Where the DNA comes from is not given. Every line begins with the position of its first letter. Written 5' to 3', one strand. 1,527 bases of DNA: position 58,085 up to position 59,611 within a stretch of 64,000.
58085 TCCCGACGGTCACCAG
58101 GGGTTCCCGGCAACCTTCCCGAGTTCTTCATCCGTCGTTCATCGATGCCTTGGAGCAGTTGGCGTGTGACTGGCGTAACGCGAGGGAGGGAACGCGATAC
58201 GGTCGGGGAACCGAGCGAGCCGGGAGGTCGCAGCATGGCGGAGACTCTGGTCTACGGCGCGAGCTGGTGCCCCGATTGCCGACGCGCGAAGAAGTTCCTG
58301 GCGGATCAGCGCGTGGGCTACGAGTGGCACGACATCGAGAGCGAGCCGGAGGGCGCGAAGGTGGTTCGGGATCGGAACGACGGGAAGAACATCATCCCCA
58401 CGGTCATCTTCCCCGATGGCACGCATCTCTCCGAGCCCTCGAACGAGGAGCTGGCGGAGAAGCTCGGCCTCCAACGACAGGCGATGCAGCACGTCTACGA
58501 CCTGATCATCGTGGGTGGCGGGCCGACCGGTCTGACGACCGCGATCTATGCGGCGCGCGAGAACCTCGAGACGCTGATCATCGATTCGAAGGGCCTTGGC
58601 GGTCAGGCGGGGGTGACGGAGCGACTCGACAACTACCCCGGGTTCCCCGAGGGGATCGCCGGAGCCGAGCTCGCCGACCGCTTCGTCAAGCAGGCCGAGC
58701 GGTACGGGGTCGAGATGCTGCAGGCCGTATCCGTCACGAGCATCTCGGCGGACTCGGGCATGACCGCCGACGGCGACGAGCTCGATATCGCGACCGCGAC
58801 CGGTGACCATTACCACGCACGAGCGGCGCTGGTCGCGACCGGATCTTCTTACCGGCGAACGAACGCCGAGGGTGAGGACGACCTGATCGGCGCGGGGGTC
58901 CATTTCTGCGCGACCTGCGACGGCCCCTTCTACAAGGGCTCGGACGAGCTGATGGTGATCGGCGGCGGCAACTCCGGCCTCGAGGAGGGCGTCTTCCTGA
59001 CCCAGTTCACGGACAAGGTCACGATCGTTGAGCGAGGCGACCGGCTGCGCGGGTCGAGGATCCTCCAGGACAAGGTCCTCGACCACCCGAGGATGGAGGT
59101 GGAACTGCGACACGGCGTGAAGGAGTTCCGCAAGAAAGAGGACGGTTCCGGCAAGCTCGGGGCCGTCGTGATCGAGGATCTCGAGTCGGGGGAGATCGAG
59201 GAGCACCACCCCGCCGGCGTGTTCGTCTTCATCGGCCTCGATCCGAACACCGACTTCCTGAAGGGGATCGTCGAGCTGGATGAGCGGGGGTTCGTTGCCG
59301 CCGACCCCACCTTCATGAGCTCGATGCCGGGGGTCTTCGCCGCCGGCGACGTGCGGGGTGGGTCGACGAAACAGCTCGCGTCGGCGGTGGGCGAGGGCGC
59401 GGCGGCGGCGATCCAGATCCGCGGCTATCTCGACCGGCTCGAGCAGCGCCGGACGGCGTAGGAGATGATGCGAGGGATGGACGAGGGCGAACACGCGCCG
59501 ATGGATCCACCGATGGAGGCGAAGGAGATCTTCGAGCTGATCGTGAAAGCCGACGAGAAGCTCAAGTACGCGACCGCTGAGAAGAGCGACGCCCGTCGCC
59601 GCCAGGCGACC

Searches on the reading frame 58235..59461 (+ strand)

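Call 52: search_protein_families(library=pfam, proteins=[window:58235-59461:+], max_evalue=0.001)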
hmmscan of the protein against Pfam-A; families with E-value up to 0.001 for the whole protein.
window:58235-59461:+ (408 aa): 11 families
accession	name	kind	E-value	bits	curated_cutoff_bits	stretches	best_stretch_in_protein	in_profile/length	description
PF07992.20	Pyr_redox_2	-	5.2e-44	151.3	26.1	1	88-388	1-291/291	Pyridine nucleotide-disulphide oxidoreductase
PF13738.12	Pyr_redox_3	-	1.3e-17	64.4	30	1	149-371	86-305/305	Pyridine nucleotide-disulphide oxidoreductase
PF00070.33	Pyr_redox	-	8.9e-16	58.6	22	1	239-304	2-72/82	Pyridine nucleotide-disulphide oxidoreductase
PF01266.30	DAO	-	1.5e-09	38.3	27.9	1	89-126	1-40/353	FAD dependent oxidoreductase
PF03486.20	HI0933_like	-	1.7e-09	37.9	50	0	89-119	2-32/244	HI0933-like protein Rossmann domain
PF00462.30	Glutaredoxin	-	3.1e-09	37.3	22.9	1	6-64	3-59/60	Glutaredoxin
PF00890.30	FAD_binding_2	-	5.2e-09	36.2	20.4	0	89-120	1-32/414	FAD binding domain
PF13450.12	NAD_binding_8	-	1.1e-08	35.7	21.9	1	92-126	1-36/68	NAD(P)-binding Rossmann-like domain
PF12831.13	FAD_oxidored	-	9.4e-07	28.9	27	1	89-125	1-38/416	FAD dependent oxidoreductase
PF01946.23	Thi4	-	1.7e-06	27.9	26.2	1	87-123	17-55/235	Thi4 family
PF01134.28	GIDA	-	3e-05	23.7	22.1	0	89-117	1-29/391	Glucose inhibited division protein A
